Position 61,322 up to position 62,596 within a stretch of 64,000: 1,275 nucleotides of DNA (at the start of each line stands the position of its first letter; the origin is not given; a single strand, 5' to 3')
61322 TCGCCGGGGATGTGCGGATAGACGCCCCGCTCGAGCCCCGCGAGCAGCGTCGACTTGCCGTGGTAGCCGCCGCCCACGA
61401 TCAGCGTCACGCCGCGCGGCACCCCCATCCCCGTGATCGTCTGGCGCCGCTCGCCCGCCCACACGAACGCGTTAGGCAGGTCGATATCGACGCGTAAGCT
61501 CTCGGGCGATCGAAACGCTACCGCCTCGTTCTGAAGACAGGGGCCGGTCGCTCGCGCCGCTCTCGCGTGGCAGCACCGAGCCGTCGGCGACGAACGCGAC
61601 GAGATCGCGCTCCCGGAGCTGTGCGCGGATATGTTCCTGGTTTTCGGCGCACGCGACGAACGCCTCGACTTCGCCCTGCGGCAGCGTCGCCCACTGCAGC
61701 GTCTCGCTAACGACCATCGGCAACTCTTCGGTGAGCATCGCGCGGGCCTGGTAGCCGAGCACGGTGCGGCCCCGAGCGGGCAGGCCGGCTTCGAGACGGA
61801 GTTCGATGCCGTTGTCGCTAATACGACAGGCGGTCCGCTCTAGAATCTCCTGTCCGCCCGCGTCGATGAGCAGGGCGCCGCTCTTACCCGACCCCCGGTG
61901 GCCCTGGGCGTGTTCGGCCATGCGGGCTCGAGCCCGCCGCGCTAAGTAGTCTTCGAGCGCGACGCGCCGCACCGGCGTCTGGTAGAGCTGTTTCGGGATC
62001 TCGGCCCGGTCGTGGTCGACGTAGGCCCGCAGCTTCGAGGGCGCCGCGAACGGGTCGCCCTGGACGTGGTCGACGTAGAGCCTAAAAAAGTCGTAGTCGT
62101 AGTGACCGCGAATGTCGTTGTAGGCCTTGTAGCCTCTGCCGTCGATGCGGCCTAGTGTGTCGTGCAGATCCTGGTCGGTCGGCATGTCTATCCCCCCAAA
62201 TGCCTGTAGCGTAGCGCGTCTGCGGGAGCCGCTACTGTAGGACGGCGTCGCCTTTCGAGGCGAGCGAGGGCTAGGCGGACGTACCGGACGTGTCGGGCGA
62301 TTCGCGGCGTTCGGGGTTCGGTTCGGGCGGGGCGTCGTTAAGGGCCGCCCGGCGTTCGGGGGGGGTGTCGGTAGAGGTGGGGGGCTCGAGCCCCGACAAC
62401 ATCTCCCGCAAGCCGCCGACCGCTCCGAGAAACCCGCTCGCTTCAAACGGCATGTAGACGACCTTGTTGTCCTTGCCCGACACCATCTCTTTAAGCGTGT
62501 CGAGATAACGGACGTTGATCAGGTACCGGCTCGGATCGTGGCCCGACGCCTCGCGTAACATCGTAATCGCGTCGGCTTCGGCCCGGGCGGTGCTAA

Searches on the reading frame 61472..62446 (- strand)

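Call 34: search_protein_families(library=pfam, proteins=[window:61472-62446:-])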
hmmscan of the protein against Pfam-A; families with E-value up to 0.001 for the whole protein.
window:61472-62446:- (324 aa): 2 families
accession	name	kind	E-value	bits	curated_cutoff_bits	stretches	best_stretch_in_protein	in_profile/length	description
PF20446.3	ABC_N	-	1.5e-52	178.2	26.5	1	92-250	2-159/162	ATPase of the ABC class N-terminal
PF09818.15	ABC_ATPase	-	2.9e-13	49.9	23.2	1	258-305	3-50/283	P-loop domain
